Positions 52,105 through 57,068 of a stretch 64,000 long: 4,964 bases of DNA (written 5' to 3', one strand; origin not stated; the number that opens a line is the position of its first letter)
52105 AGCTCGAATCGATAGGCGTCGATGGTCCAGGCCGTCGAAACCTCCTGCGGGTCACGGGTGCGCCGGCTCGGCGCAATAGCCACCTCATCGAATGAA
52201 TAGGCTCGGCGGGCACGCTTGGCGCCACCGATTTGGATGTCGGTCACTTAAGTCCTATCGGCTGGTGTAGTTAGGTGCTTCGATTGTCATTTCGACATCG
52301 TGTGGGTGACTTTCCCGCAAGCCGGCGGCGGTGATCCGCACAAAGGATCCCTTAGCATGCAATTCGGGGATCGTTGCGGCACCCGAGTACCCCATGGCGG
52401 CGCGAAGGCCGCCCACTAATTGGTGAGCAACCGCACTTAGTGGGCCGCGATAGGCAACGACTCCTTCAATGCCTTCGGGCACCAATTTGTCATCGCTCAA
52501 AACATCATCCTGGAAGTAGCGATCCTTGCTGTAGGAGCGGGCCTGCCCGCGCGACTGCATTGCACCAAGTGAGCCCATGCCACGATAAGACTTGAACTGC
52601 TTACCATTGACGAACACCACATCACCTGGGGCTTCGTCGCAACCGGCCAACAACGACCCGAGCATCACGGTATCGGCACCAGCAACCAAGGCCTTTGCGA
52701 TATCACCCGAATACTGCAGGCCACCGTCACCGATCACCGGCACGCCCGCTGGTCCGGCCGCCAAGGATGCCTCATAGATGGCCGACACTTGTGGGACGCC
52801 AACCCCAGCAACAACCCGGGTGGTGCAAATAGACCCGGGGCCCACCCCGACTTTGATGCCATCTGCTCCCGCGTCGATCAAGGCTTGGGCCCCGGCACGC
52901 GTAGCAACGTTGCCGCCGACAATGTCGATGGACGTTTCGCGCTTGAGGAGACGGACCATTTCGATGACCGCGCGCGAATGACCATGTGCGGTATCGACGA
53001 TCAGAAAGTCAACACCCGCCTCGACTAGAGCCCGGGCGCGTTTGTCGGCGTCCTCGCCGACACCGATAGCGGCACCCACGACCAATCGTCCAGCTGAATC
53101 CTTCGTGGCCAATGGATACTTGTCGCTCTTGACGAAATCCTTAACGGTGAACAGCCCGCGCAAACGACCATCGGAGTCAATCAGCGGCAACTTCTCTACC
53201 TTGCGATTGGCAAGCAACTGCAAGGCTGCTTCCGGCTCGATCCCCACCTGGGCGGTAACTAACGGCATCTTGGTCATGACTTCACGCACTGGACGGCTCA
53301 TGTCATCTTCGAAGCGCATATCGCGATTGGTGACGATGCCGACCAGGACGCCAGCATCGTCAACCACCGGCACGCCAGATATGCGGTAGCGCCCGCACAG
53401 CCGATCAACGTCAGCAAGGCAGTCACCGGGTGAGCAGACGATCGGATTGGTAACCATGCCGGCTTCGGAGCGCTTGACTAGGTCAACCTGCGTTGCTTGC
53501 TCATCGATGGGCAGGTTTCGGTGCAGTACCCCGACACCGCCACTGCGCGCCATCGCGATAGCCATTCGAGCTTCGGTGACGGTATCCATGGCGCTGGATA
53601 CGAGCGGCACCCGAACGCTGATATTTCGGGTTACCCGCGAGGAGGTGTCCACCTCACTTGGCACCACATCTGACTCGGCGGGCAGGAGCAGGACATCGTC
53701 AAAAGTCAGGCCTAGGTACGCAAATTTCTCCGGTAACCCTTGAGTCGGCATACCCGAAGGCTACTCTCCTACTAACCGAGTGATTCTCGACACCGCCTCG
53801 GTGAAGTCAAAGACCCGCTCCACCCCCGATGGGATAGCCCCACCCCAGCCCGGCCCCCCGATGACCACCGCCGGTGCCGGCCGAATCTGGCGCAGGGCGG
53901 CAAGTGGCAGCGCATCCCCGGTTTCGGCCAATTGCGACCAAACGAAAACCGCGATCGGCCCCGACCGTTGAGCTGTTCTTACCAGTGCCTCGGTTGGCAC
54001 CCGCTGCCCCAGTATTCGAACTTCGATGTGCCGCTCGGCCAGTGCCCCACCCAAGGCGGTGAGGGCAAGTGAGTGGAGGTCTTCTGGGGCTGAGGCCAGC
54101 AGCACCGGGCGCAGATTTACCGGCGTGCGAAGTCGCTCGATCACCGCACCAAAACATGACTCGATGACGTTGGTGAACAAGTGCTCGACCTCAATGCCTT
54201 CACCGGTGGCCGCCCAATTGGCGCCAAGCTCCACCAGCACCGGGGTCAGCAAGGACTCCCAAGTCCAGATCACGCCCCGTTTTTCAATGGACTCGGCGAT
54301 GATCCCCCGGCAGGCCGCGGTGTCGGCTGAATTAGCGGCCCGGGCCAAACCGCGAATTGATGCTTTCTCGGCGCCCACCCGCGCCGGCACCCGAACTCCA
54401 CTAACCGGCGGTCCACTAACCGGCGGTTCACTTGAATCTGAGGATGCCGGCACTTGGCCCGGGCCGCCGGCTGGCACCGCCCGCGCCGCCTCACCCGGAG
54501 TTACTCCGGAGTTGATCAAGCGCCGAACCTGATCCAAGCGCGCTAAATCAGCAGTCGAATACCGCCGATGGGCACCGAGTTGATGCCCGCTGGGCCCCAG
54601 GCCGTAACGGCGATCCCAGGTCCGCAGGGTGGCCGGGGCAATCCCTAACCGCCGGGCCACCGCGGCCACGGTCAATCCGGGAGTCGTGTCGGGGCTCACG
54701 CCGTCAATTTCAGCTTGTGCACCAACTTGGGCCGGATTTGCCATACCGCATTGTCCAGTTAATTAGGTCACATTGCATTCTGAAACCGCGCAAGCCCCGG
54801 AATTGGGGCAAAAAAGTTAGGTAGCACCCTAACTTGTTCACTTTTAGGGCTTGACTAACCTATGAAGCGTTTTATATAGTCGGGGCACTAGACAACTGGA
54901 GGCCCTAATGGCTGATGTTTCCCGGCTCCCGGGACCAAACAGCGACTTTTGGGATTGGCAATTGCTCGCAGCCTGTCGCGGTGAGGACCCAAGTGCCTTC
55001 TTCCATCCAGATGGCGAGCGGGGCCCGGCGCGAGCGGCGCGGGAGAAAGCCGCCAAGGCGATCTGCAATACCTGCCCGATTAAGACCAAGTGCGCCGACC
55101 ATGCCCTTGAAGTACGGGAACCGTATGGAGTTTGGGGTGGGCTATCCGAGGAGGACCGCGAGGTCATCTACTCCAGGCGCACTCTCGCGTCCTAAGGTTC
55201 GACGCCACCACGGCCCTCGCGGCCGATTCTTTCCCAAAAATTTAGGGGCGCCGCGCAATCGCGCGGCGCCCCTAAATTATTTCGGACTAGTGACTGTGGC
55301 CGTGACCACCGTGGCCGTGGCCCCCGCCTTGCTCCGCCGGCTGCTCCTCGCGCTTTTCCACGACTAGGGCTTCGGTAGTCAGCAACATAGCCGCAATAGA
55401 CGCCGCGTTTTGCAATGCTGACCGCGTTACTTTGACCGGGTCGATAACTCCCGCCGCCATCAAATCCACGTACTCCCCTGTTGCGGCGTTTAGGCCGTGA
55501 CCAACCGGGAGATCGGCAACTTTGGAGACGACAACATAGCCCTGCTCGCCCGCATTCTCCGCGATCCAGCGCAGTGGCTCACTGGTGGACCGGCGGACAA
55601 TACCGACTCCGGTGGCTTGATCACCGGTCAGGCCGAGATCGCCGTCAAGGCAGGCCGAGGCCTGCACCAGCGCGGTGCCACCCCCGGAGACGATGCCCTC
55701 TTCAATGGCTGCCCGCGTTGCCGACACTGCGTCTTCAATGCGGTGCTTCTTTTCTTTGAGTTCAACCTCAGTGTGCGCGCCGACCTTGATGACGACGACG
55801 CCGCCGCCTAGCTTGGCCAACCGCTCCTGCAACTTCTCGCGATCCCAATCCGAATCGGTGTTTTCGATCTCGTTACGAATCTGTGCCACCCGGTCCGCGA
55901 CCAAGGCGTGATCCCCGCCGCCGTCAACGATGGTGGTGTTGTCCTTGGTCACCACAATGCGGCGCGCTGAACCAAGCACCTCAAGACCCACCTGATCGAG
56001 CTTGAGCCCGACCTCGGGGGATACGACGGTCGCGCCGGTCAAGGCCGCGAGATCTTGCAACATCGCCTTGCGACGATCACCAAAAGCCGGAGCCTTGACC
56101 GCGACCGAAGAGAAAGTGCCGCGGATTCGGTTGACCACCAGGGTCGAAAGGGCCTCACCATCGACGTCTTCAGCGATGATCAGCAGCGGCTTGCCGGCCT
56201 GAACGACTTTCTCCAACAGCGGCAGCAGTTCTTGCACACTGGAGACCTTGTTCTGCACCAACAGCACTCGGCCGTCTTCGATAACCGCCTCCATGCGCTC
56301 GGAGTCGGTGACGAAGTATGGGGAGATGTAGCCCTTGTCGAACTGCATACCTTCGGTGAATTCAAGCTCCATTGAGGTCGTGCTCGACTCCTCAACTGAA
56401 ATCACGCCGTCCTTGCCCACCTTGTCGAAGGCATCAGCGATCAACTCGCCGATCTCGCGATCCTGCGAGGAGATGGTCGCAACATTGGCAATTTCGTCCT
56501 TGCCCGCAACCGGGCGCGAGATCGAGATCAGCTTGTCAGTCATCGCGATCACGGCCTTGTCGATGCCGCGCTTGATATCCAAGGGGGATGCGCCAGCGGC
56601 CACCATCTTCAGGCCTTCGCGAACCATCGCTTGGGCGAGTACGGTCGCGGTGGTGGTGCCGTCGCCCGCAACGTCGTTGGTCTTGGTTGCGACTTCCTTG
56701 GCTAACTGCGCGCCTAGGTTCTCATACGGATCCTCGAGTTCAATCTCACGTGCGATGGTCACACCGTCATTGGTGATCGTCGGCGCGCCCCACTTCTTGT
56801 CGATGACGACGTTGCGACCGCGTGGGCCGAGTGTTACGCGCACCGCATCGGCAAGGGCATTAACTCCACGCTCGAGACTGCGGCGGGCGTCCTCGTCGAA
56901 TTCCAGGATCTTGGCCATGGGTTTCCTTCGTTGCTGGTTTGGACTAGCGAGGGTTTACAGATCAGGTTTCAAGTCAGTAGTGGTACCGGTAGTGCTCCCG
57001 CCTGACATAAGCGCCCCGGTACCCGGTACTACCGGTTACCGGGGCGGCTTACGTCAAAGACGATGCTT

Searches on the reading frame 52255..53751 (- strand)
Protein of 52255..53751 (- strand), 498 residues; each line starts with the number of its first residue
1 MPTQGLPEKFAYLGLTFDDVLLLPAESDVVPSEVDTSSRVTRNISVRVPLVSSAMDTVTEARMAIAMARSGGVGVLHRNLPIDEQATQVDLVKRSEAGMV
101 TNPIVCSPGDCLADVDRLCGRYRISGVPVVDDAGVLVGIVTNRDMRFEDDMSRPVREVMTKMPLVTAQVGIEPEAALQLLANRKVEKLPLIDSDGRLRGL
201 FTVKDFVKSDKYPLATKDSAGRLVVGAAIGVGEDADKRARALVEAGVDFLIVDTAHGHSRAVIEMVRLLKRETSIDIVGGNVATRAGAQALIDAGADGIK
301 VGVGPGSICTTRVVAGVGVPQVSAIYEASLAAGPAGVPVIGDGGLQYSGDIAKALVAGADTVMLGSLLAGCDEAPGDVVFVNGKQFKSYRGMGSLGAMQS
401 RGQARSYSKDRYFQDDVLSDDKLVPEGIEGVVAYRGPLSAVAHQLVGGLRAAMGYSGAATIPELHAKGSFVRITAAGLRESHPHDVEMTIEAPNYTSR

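Call 47: search_protein_families(library=pfam, proteins=[window:52255-53751:-])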
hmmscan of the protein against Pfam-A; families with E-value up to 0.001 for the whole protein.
window:52255-53751:- (498 aa): 4 families
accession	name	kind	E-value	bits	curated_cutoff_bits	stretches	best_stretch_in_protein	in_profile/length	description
PF00478.31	IMPDH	-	1.1e-156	521.7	25.6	1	14-484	1-345/345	IMP dehydrogenase / GMP reductase domain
PF00571.33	CBS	-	5.6e-17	62.2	24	2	155-208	1-53/57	CBS domain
PF03060.21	NMO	-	1.6e-05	24.9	28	0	218-377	85-234/331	Nitronate monooxygenase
PF01070.24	FMN_dh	-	0.00044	19.8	24.9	1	264-366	208-303/350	FMN-dependent dehydrogenase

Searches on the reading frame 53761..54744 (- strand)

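Call 47: search_protein_families(library=pfam, proteins=[window:53761-54744:-])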
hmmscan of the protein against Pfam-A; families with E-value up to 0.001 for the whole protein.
window:53761-54744:- (327 aa): 6 families
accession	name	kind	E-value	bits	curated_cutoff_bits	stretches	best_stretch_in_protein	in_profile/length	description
PF13411.12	MerR_1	-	1.2e-13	51.4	21.6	1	25-89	2-65/69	MerR HTH family regulatory protein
PF02310.24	B12-binding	-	3.8e-09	36.9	32.1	1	214-299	3-90/121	B12 binding domain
PF00376.29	MerR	-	1.2e-06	28.7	28.2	1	25-62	1-38/38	MerR family regulatory protein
PF01527.26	HTH_Tnp_1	-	2.8e-06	27.9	24.1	1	21-51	21-53/75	Transposase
PF02607.22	B12-binding_2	-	3.1e-05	24.5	23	1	131-200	3-72/74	B12 binding domain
PF12728.13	HTH_17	-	3.9e-05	24.3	27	1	24-69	2-45/51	Helix-turn-helix domain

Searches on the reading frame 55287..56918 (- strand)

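Call 66: search_protein_families(library=pfam, proteins=[window:55287-56918:-], max_evalue=0.00001)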
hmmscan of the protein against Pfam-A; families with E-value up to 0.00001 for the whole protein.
window:55287-56918:- (543 aa): 1 family
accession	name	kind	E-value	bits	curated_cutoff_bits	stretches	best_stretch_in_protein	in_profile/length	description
PF00118.29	Cpn60_TCP1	-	6.3e-75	253.2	34.3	1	22-522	1-489/490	TCP-1/cpn60 chaperonin family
